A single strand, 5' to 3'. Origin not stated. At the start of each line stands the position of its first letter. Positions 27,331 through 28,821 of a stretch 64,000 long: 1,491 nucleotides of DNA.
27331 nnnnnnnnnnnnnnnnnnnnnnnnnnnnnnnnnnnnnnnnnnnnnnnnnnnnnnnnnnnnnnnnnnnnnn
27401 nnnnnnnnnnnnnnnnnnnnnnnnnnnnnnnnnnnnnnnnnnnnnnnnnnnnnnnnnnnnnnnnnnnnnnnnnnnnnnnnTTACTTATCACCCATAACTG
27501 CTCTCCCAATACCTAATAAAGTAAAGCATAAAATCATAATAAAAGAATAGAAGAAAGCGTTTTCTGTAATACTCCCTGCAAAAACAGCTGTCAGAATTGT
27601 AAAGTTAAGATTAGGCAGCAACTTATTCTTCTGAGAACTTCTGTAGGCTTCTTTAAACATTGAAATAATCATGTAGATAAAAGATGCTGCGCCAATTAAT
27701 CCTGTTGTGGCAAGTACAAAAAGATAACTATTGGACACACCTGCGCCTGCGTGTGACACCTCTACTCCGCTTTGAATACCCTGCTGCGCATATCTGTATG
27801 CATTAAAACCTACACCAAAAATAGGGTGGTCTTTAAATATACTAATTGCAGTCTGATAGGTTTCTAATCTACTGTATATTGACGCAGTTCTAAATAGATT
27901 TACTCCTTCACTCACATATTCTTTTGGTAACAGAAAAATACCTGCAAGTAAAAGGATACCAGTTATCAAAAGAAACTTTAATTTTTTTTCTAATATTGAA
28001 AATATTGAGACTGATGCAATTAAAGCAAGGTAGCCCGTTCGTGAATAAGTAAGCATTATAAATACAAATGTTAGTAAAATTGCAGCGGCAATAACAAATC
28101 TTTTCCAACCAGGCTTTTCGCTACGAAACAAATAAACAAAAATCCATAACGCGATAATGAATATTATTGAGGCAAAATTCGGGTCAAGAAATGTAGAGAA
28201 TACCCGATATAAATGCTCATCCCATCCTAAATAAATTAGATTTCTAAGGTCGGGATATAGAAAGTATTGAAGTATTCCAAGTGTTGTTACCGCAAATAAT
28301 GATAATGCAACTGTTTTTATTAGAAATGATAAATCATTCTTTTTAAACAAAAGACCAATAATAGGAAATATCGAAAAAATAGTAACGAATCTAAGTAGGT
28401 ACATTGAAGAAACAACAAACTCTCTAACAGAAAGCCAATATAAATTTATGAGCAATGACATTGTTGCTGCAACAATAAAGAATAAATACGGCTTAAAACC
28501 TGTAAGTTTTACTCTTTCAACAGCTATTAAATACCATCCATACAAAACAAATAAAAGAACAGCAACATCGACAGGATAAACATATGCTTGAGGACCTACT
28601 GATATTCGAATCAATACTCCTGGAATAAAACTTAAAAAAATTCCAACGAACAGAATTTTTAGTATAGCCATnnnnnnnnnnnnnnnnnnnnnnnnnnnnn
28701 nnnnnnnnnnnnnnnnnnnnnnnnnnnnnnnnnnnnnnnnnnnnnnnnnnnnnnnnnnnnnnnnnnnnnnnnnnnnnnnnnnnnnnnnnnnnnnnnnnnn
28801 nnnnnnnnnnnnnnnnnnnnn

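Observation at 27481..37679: Ten-gene surface glycan or glycoconjugate assembly locus with Wzy_C ligase-like protein and two GT-C enzymes in an organism that apparently lacks LPS genes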

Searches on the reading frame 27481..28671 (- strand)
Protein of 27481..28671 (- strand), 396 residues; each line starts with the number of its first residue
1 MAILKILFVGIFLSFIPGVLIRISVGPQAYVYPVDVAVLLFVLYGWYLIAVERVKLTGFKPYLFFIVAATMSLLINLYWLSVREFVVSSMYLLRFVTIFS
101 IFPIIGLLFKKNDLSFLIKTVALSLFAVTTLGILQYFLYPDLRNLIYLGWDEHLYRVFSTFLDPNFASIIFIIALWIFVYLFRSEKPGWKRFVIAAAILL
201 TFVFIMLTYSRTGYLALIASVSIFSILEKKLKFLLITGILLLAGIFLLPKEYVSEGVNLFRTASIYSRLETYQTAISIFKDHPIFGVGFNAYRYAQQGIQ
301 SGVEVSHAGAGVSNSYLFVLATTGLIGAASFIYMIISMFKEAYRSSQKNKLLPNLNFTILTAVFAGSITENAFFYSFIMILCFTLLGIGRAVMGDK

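Call 3: search_protein_families(library=pfam, proteins=[window:27481-28671:-], max_evalue=0.01)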
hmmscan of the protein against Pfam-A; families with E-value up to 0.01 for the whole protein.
window:27481-28671:- (396 aa): 1 family
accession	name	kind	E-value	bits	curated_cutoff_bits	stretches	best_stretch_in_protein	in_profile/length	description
PF04932.20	Wzy_C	-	3e-18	66.5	31.7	1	196-332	1-149/149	O-Antigen ligase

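Call 10: find_encoding_contigs(protein=window:27481-28671:-, flank=10000, max_places=6)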
Protein window:27481-28671:- (396 aa): 3 contigs read that carry it; 2 places shown.
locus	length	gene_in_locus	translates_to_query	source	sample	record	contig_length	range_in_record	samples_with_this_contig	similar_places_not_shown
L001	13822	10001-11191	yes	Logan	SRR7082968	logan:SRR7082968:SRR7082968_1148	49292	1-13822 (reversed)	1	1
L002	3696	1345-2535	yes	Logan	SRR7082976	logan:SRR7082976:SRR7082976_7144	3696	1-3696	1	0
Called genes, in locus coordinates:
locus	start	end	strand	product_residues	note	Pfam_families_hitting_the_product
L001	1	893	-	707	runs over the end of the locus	PF04041:Glyco_hydro_130 (weak), PF13529:Peptidase_C39_2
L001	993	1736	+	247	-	PF13489:Methyltransf_23, PF08241:Methyltransf_11, PF13649:Methyltransf_25 (weak), PF13847:Methyltransf_31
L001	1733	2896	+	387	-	PF13439:Glyco_transf_4, PF00534:Glycos_transf_1, PF13692:Glyco_trans_1_4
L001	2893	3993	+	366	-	PF20706:GT4-conflict, PF00534:Glycos_transf_1, PF13692:Glyco_trans_1_4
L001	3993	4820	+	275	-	PF00535:Glycos_transf_2, PF10111:Glyco_tranf_2_2, PF13641:Glyco_tranf_2_3, PF13632:Glyco_trans_2_3, PF02709:Glyco_transf_7C (weak)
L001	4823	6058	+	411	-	PF01943:Polysacc_synt, PF13440:Polysacc_synt_3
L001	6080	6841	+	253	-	PF00535:Glycos_transf_2, PF10111:Glyco_tranf_2_2 (weak)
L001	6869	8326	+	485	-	-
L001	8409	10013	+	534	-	PF13231:PMT_2 (weak)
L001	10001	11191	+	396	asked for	PF04932:Wzy_C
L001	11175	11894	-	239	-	PF09136:Glucodextran_B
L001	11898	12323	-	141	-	PF02823:ATP-synt_DE_N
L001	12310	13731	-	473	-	PF02874:ATP-synt_ab_N, PF00006:ATP-synt_ab, PF22919:ATP-synt_VA_C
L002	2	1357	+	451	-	?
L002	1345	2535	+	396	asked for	PF04932:Wzy_C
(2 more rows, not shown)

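Call 11: search_solved_structures(query=window:27481-28671:-, max_evalue=10, show_alignments=2)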
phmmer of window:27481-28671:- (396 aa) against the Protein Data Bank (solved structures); distinct sequences matched with E-value up to 10: 0.

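Call 15: search_protein_families(library=ncbifam, proteins=[window:27481-28671:-], max_evalue=0.01)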
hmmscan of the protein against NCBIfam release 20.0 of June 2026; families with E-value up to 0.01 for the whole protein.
window:27481-28671:- (396 aa): 1 family
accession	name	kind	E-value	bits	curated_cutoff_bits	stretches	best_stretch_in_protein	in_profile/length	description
TIGR03097.1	PEP_O_lig_1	hypoth_equivalog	3.6e-18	65.6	188.1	1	160-359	162-365/408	putative O-glycosylation ligase, exosortase A system-associated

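Call 17: find_homologous_proteins(query=window:27481-28671:-, max_evalue=0.001)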
Query window:27481-28671:- (396 aa): 1191 proteins with E <= 0.001 among 8000 candidates; the best 120 are listed.
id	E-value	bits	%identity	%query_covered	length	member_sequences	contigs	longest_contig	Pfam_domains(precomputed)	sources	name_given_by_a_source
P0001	1.5e-244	829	100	100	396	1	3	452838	PF04932.21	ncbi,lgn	-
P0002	4.4e-138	479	59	100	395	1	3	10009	PF04932.21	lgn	-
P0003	2.6e-123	430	54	99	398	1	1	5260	PF04932.21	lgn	-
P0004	2.1e-121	424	53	100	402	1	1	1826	PF04932.21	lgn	-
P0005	2.1e-121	424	54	100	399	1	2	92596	PF04932.21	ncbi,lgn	-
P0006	2.8e-119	417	52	100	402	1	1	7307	PF04932.21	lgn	-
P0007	5.0e-115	403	52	98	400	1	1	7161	PF04932.21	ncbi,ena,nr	ncbi:MAG TPA: O-antigen ligase family protein [Candidatus Levybacteria bacterium]|nr:O-antigen ligas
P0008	1.2e-112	395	51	100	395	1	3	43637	PF04932.21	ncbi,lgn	-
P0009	7.9e-112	392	52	100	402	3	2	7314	PF04932.21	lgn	-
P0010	7.8e-110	386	52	98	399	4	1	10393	PF04932.21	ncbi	-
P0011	7.9e-108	379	50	98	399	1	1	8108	PF04932.21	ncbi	-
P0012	2.2e-104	368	48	100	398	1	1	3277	PF04932.21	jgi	jgi:O-antigen ligase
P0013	2.5e-102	361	51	85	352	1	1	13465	PF04932.21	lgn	-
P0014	1.7e-92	329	45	97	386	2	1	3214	PF04932.21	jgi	jgi:O-antigen ligase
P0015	1.7e-80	289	41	95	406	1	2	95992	PF04932.21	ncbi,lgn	-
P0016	5.4e-78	281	44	97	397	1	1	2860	PF04932.21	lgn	-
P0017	1.1e-74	270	40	100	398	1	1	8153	PF04932.21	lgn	-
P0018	3.4e-74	268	42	94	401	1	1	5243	PF04932.21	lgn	-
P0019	1.9e-73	266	40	96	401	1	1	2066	PF04932.21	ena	-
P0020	5.8e-73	264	42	98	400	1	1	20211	PF04932.21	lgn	-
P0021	1.4e-72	263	42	98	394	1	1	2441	PF04932.21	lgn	-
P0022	2.4e-71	259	43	94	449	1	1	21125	PF04932.21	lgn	-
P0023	1.1e-70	257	41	97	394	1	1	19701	PF04932.21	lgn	-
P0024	1.2e-68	250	40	96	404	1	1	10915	PF04932.21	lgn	-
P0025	2.6e-68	249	41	94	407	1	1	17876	PF04932.21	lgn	-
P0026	4.4e-68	248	40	97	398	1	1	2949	PF04932.21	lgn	-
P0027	5.2e-68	248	42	94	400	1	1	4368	PF04932.21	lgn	-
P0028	1.4e-67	247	38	96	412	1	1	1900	PF04932.21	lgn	-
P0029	2.9e-67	246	40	96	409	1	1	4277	PF04932.21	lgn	-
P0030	5.2e-67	245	41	98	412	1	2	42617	PF04932.21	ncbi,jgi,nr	ncbi:O-antigen ligase domain-containing protein [Candidatus Parcubacteria bacterium]|nr:MAG: O-antig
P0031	1.4e-66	243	43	94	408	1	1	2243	PF04932.21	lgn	-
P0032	1.9e-66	243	40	95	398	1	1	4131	PF04932.21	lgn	-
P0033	3.0e-66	242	40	99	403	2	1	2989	PF04932.21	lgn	-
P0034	3.8e-66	242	42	96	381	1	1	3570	PF04932.21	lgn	-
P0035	8.8e-66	241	37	97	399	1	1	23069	PF04932.21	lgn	-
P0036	9.6e-66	241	41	93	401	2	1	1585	PF04932.21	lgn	-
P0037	6.0e-65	238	41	97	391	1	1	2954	PF04932.21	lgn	-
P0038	7.0e-65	238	40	97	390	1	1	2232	PF04932.21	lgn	-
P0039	1.0e-64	237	41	96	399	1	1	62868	PF04932.21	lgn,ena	-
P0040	1.1e-64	237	41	98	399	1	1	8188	PF04932.21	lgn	-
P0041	1.4e-64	237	41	100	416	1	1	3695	PF04932.21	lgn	-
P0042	1.5e-64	237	39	97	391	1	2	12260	PF04932.21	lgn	-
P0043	2.5e-64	236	42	95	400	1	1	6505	PF04932.21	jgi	jgi:O-antigen ligase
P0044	3.1e-64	236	41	97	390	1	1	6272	PF04932.21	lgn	-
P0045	3.5e-64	236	37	96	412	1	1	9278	PF04932.21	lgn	-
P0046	5.9e-64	235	40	97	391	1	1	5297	PF04932.21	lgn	-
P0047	7.1e-64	235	41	100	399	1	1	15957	PF04932.21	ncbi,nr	ncbi:MAG: O-antigen ligase family protein [Patescibacteria group bacterium]|nr:O-antigen ligase fami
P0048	1.0e-63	234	40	96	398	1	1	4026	PF04932.21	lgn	-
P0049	1.1e-63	234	42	81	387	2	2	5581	PF04932.21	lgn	-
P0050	1.4e-63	233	41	94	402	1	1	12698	PF04932.21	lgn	-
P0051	1.5e-63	233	39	99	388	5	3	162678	PF04932.21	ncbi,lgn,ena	ncbi:MAG: O-antigen ligase family protein [Patescibacteria group bacterium]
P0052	1.5e-63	233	42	84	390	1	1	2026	PF04932.21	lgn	-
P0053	2.2e-63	233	40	98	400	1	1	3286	PF04932.21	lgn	-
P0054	2.5e-63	233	40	97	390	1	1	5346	PF04932.21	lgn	-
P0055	2.5e-63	233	38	93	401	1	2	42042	PF04932.21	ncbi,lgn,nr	ncbi:MAG: O-antigen ligase family protein [Candidatus Levybacteria bacterium]|nr:O-antigen ligase fa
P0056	3.3e-63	232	38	98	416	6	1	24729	PF04932.21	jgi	-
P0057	4.2e-63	232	40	99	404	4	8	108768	PF04932.21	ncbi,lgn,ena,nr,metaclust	ncbi:MAG: hypothetical protein A2687_04230 [Candidatus Levybacteria bacterium RIFCSPHIGHO2_01_FULL_3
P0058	4.5e-63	232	43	83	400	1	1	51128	PF04932.21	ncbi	-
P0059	4.6e-63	232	38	98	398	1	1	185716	PF04932.21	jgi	-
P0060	6.4e-63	231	38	98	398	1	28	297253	PF04932.21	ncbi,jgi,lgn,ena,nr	ncbi:MAG: hypothetical protein COX79_04380 [Candidatus Levybacteria bacterium CG_4_10_14_0_2_um_filt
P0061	7.4e-63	231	39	99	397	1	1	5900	PF04932.21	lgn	-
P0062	7.6e-63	231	43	96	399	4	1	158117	PF04932.21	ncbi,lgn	-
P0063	8.1e-63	231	37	94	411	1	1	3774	PF04932.21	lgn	-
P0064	1.2e-62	230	40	98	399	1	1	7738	PF04932.21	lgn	-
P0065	1.6e-62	230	40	96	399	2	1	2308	PF04932.21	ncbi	-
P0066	1.6e-62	230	40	96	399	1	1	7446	PF04932.21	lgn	-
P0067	1.6e-62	230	40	96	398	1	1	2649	PF04932.21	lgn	-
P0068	1.7e-62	230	39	97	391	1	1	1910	PF04932.21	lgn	-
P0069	2.0e-62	230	39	94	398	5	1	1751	PF04932.21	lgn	-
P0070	2.3e-62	230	40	98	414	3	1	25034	PF04932.21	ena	-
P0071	2.6e-62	229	43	83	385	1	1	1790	PF04932.21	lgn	-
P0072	2.6e-62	229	40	97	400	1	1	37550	PF04932.21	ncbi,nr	ncbi:MAG: O-antigen ligase family protein [Candidatus Levybacteria bacterium]|nr:O-antigen ligase fa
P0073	2.6e-62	229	39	98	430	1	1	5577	PF04932.21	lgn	-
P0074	2.8e-62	229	39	98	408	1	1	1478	PF04932.21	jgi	jgi:putative inorganic carbon (hco3(-)) transporter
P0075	2.9e-62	229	38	99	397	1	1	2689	PF04932.21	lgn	-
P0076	4.2e-62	229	44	84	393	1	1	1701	PF04932.21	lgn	-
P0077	4.6e-62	229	40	84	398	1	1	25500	PF04932.21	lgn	-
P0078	6.0e-62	228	38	94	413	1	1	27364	PF04932.21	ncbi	-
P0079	6.1e-62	228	42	74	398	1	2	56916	PF04932.21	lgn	-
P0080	6.2e-62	228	41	96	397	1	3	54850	PF04932.21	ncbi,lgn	-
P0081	7.0e-62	228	38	94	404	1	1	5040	PF04932.21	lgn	-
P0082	7.3e-62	228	39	98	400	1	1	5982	PF04932.21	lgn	-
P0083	7.9e-62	228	41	94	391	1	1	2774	PF04932.21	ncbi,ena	-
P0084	8.0e-62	228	43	85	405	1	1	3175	PF04932.21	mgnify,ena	mgnify:CR=1 FL=1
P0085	9.0e-62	228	37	100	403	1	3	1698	PF04932.21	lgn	-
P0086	1.1e-61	227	39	92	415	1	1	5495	PF04932.21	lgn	-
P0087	1.1e-61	227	38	98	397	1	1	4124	PF04932.21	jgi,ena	-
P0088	1.1e-61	227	41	97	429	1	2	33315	PF04932.21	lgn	-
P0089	1.1e-61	227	40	99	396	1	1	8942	PF04932.21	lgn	-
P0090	1.2e-61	227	40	98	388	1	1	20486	PF04932.21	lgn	-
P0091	1.4e-61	227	37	99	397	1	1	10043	PF04932.21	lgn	-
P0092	1.6e-61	227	39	97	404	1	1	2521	PF04932.21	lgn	-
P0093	2.0e-61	226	39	98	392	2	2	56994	PF04932.21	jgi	-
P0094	2.2e-61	226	40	85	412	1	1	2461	PF04932.21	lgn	-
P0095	2.8e-61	226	41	98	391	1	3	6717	PF04932.21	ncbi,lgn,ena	ncbi:MAG: O-antigen ligase family protein [Patescibacteria group bacterium]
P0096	3.0e-61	226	40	98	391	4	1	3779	PF04932.21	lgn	-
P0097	3.4e-61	226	39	98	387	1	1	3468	PF04932.21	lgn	-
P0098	3.5e-61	226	40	96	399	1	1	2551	PF04932.21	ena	-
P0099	3.8e-61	226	38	99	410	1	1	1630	PF04932.21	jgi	jgi:O-antigen ligase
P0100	4.5e-61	225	39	98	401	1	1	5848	PF04932.21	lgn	-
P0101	4.6e-61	225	39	99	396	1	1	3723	PF04932.21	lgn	-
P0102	4.8e-61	225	39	98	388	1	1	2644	PF04932.21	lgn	-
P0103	5.0e-61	225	38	97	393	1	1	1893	PF04932.21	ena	-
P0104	5.2e-61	225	38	100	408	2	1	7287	PF04932.21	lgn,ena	-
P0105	5.7e-61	225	40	100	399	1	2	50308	PF04932.21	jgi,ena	-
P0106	5.9e-61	225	40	94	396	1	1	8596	PF04932.21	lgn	-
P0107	6.0e-61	225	41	98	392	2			PF04932.21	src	-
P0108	6.3e-61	225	38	94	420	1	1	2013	PF04932.21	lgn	-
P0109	6.4e-61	225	37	93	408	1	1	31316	PF04932.21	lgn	-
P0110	6.6e-61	225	36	94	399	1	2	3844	PF04932.21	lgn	-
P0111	8.6e-61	224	39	97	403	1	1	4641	PF04932.21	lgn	-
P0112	1.1e-60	224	39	96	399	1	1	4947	PF04932.21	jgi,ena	-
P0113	1.1e-60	224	38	98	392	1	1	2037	PF04932.21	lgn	-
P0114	1.1e-60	224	37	95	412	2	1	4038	PF04932.21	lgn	-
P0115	1.1e-60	224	45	71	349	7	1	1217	PF04932.21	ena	-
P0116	1.3e-60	224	38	98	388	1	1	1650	PF04932.21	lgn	-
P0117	1.3e-60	224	40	96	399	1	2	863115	PF04932.21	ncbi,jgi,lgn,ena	-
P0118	1.4e-60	224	39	99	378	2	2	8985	PF04932.21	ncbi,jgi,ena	-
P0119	1.4e-60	224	37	98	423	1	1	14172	PF04932.21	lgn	-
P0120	1.4e-60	224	38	96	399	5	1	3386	PF04932.21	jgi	jgi:O-antigen ligase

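Call 18: find_encoding_contigs(protein=P0005, flank=10000, max_places=1)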
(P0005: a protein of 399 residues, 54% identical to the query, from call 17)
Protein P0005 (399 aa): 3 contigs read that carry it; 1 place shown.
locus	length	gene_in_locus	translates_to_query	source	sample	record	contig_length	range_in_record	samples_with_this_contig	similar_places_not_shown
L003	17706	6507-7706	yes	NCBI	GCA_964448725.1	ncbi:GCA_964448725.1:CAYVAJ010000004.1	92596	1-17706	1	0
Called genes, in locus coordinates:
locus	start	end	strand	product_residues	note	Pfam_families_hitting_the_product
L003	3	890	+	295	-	?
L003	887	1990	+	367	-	PF20706:GT4-conflict, PF00534:Glycos_transf_1, PF13692:Glyco_trans_1_4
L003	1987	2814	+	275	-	PF00535:Glycos_transf_2, PF13641:Glyco_tranf_2_3, PF13632:Glyco_trans_2_3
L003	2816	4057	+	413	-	PF01943:Polysacc_synt, PF13440:Polysacc_synt_3, PF01554:MatE (weak)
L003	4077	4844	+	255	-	PF00535:Glycos_transf_2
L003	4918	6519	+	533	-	PF13231:PMT_2 (weak)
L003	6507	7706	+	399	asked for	PF04932:Wzy_C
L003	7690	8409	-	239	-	PF09136:Glucodextran_B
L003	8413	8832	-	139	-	PF02823:ATP-synt_DE_N, PF00401:ATP-synt_DE (weak)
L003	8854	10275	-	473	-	PF02874:ATP-synt_ab_N, PF00006:ATP-synt_ab, PF22919:ATP-synt_VA_C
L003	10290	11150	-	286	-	PF00231:ATP-synt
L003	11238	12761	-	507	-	PF02874:ATP-synt_ab_N (weak), PF00006:ATP-synt_ab, PF00306:ATP-synt_ab_C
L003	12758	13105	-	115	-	PF00213:OSCP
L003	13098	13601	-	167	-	PF00430:ATP-synt_B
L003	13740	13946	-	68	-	PF00137:ATP-synt_C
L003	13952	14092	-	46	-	-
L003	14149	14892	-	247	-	PF00119:ATP-synt_A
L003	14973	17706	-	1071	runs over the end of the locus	PF02811:PHP, PF07733:DNA_pol3_alpha, PF17657:DNA_pol3_finger, PF14579:HHH_6, PF01336:tRNA_anti-codon (weak)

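Call 19: find_encoding_contigs(protein=P0015, flank=10000, max_places=1)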
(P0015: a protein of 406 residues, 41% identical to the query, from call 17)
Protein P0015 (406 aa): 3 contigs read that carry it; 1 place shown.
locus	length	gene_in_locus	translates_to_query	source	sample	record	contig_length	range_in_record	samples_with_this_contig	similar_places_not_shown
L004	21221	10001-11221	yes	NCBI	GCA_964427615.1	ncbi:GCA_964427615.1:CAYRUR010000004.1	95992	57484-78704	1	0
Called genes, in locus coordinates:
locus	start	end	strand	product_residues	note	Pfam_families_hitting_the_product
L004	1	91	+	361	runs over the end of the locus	PF01098:FTSW_RODA_SPOVE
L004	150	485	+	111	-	PF00829:Ribosomal_L21p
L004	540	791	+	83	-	PF01016:Ribosomal_L27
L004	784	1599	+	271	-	PF02195:ParB_N, PF17762:HTH_ParB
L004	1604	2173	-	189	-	PF10502:Peptidase_S26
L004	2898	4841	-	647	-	PF13641:Glyco_tranf_2_3 (weak), PF01943:Polysacc_synt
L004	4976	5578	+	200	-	PF25084:LbH_EIF2B (faint), PF00132:Hexapep (faint), PF14602:Hexapep_2 (faint)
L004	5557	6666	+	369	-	PF13439:Glyco_transf_4 (faint), PF20706:GT4-conflict, PF00534:Glycos_transf_1, PF13692:Glyco_trans_1_4, PF13524:Glyco_trans_1_2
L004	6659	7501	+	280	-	PF00535:Glycos_transf_2, PF10111:Glyco_tranf_2_2 (weak), PF13641:Glyco_tranf_2_3, PF13632:Glyco_trans_2_3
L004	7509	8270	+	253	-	PF00535:Glycos_transf_2, PF10111:Glyco_tranf_2_2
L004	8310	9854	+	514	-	PF13231:PMT_2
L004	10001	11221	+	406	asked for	PF04932:Wzy_C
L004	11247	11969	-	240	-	PF12733:Cadherin-like (faint), PF09136:Glucodextran_B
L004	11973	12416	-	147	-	PF02823:ATP-synt_DE_N, PF00401:ATP-synt_DE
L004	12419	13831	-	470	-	PF02874:ATP-synt_ab_N, PF00006:ATP-synt_ab, PF22919:ATP-synt_VA_C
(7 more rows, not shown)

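Call 20: find_encoding_contigs(protein=P0060, flank=10000, max_places=1)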
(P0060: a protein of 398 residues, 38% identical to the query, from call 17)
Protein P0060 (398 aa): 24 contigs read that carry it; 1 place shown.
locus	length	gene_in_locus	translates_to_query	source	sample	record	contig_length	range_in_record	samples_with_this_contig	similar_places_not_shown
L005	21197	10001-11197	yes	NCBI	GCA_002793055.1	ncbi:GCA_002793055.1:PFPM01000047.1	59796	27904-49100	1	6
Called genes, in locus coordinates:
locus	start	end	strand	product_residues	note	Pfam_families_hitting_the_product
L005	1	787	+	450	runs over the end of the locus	PF00657:Lipase_GDSL (faint), PF13472:Lipase_GDSL_2 (weak)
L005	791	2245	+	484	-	PF13231:PMT_2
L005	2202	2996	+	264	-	PF00535:Glycos_transf_2, PF10111:Glyco_tranf_2_2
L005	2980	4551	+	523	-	PF02366:PMT, PF13231:PMT_2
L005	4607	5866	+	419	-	PF08421:Methyltransf_13, PF13489:Methyltransf_23, PF08241:Methyltransf_11 (faint), PF08484:Methyltransf_14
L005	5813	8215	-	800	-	PF09586:YfhO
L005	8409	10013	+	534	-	PF13231:PMT_2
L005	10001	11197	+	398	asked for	PF04932:Wzy_C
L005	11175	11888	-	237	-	PF12733:Cadherin-like (faint), PF09136:Glucodextran_B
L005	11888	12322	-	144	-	PF02823:ATP-synt_DE_N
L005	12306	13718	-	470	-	PF02874:ATP-synt_ab_N, PF00006:ATP-synt_ab, PF22919:ATP-synt_VA_C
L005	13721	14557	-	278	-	PF00231:ATP-synt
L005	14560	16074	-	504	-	PF02874:ATP-synt_ab_N, PF00006:ATP-synt_ab, PF00306:ATP-synt_ab_C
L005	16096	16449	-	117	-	-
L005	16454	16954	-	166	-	-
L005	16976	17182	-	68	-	PF00137:ATP-synt_C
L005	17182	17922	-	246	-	PF00119:ATP-synt_A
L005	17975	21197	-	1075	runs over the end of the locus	PF02811:PHP, PF07733:DNA_pol3_alpha, PF17657:DNA_pol3_finger, PF14579:HHH_6, PF01336:tRNA_anti-codon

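Call 21: find_encoding_contigs(protein=P0117, flank=10000, max_places=1)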
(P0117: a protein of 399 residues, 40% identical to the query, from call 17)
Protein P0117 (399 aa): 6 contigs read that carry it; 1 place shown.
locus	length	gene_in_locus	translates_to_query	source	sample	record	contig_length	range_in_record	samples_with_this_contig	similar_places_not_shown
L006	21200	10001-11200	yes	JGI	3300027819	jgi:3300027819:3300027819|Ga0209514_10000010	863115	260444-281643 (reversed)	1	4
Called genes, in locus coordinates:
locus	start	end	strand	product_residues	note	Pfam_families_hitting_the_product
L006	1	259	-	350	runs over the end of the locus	PF00535:Glycos_transf_2, PF13641:Glyco_tranf_2_3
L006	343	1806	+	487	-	PF01943:Polysacc_synt, PF13440:Polysacc_synt_3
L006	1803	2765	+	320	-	PF00535:Glycos_transf_2, PF10111:Glyco_tranf_2_2 (faint), PF13641:Glyco_tranf_2_3, PF13632:Glyco_trans_2_3 (faint)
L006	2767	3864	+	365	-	PF13524:Glyco_trans_1_2, PF13692:Glyco_trans_1_4, PF00534:Glycos_transf_1, PF20706:GT4-conflict (weak)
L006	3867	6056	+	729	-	PF00535:Glycos_transf_2, PF10111:Glyco_tranf_2_2 (weak), PF13641:Glyco_tranf_2_3 (weak), PF13231:PMT_2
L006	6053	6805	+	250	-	PF00535:Glycos_transf_2, PF10111:Glyco_tranf_2_2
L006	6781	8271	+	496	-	-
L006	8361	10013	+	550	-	PF13231:PMT_2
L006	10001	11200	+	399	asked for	PF04932:Wzy_C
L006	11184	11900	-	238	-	PF12733:Cadherin-like (faint), PF17957:Big_7 (faint), PF09136:Glucodextran_B, PF17936:Big_6 (weak), PF19077:Big_13 (weak)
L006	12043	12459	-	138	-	PF02823:ATP-synt_DE_N, PF00401:ATP-synt_DE (weak)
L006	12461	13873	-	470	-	PF02874:ATP-synt_ab_N, PF00006:ATP-synt_ab, PF22919:ATP-synt_VA_C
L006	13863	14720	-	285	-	PF00231:ATP-synt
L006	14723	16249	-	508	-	PF02874:ATP-synt_ab_N (weak), PF00006:ATP-synt_ab, PF00306:ATP-synt_ab_C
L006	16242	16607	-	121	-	PF00213:OSCP (weak)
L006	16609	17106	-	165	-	PF00430:ATP-synt_B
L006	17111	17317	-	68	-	PF00137:ATP-synt_C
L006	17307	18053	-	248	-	PF00119:ATP-synt_A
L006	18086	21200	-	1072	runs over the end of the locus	PF02811:PHP, PF07733:DNA_pol3_alpha, PF17657:DNA_pol3_finger, PF14579:HHH_6, PF01336:tRNA_anti-codon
